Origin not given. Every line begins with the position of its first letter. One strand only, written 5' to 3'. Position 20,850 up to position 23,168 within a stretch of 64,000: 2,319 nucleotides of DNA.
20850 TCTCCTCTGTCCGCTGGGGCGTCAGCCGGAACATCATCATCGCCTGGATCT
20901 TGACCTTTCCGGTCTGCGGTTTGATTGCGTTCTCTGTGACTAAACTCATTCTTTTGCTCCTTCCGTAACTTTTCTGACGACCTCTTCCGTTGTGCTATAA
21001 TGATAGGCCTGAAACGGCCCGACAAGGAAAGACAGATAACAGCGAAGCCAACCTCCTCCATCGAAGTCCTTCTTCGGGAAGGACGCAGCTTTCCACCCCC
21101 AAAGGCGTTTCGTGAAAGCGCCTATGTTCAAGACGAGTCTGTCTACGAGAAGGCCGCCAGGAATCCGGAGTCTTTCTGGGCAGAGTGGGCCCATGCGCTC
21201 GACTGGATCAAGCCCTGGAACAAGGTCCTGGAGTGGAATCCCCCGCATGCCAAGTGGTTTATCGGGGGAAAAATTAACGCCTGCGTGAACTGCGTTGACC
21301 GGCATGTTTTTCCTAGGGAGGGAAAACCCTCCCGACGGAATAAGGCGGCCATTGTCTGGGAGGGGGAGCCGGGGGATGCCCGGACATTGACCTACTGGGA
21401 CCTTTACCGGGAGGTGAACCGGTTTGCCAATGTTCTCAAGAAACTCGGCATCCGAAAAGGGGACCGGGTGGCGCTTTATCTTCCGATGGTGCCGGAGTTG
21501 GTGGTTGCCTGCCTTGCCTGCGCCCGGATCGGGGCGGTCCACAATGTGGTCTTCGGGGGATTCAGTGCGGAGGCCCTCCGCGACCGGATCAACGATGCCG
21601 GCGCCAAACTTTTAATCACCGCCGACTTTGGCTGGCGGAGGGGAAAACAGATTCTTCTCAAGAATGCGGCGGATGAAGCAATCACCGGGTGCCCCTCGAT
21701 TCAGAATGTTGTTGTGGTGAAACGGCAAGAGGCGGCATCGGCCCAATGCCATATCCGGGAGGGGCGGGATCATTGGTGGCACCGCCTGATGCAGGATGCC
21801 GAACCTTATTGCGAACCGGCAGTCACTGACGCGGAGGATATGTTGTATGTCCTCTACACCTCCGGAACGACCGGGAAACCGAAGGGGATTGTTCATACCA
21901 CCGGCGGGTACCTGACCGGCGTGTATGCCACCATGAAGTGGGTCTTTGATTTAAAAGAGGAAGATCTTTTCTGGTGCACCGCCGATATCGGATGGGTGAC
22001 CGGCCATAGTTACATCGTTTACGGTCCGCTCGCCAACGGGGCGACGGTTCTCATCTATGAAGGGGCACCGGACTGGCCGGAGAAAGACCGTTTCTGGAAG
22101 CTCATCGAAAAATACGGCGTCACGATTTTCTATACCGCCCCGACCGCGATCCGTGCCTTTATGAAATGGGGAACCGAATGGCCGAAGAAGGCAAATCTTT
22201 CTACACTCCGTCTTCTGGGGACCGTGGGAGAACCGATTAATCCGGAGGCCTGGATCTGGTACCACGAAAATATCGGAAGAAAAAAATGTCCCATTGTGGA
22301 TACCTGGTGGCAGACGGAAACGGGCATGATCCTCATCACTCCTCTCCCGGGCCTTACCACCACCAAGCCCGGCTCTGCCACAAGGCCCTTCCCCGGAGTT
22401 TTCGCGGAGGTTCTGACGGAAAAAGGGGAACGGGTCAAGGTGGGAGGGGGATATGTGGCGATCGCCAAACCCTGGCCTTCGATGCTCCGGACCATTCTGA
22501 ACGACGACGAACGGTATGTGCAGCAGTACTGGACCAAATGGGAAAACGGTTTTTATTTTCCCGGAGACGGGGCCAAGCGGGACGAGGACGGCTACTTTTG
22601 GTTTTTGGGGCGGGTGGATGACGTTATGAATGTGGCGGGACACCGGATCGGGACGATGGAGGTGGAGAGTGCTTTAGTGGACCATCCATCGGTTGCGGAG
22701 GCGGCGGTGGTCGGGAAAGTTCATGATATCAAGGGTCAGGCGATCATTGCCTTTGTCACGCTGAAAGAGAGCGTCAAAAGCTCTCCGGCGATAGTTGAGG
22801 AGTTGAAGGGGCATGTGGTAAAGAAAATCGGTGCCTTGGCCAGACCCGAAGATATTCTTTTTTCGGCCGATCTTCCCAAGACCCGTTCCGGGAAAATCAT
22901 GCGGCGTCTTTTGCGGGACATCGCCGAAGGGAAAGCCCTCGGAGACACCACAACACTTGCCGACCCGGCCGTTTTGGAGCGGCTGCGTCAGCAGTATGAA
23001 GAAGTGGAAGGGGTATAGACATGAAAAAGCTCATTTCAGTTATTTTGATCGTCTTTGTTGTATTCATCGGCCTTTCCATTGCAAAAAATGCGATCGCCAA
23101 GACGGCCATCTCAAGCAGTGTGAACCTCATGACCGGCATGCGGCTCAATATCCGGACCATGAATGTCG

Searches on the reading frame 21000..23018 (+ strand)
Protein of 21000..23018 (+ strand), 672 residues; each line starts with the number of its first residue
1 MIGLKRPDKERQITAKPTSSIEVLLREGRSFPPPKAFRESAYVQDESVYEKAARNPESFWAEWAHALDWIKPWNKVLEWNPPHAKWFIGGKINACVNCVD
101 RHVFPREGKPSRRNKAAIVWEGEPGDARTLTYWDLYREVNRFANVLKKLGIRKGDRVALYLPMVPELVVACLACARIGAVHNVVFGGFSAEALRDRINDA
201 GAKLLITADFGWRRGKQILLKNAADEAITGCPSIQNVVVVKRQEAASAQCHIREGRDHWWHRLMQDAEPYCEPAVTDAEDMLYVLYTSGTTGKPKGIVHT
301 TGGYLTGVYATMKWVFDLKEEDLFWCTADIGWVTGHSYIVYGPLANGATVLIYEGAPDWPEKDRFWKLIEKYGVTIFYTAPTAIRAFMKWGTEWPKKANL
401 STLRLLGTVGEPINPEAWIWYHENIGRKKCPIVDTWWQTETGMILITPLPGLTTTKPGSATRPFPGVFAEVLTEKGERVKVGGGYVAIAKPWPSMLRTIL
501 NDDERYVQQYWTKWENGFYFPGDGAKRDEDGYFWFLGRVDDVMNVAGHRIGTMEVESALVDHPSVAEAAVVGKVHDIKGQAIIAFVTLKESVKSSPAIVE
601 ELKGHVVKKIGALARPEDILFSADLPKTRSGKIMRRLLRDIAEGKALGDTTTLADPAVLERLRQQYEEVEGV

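Call 49: search_protein_families(library=ncbifam, proteins=[window:21000-23018:+], max_evalue=1e-10)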
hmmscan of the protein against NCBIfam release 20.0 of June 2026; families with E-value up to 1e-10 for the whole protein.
window:21000-23018:+ (672 aa): 89 families (the best 25 are shown)
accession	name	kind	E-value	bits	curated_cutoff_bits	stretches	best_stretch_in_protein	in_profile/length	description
NF001208.0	PRK00174.1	subfamily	1.8e-303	1007.9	657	1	24-668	5-647/649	acetate--CoA ligase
TIGR02188.1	Ac_CoA_lig_AcsA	equivalog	1.3e-290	965.2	724.95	1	45-664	7-628/629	acetate--CoA ligase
NF007815.0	PRK10524.1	equivalog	3.2e-184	614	955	1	46-667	5-628/629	propionate--CoA ligase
TIGR02316.1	propion_prpE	equivalog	1.1e-171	572.7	827.4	1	46-667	4-627/628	propionate--CoA ligase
NF003313.0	PRK04319.1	equivalog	9e-162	539.2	729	1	84-654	35-573/574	acetate--CoA ligase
NF002937.0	PRK03584.1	subfamily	8.1e-100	334.9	639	1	45-667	38-653/657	acetoacetate--CoA ligase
NF047394.1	AcylCoAsynMbcS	equivalog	1.6e-85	287.7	850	1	112-642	24-520/525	acyl-CoA synthetase MbcS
TIGR01217.1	ac_ac_CoA_syn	equivalog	4.5e-75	253.1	520.9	1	45-662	37-644/652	acetoacetate--CoA ligase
NF004837.0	PRK06187.1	subfamily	2.6e-71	240.5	476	1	111-643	20-523/531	long-chain-fatty-acid--CoA ligase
TIGR02262.1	benz_CoA_lig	subfamily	2.3e-58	198.2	375.25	1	125-640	26-507/508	benzoate-CoA ligase family protein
NF053567.1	HBDA_AROS1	equivalog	2.3e-54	184.7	1000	1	126-642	36-519/523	3-hydroxybenzoate--CoA ligase HbdA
NF005714.0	PRK07529.1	subfamily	2.4e-54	184.8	632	1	126-644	60-578/640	acyl-CoA synthetase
NF006182.0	PRK08316.1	subfamily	8.7e-54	182.9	663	1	113-642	25-517/523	fatty acyl-CoA synthetase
NF006181.0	PRK08314.1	subfamily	1e-53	182.5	705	1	128-644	48-556/563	long-chain-fatty-acid--CoA ligase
TIGR03208.1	cyc_hxne_CoA_lg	equivalog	7.1e-48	163.6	792.3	1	118-639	42-537/538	cyclohexanecarboxylate-CoA ligase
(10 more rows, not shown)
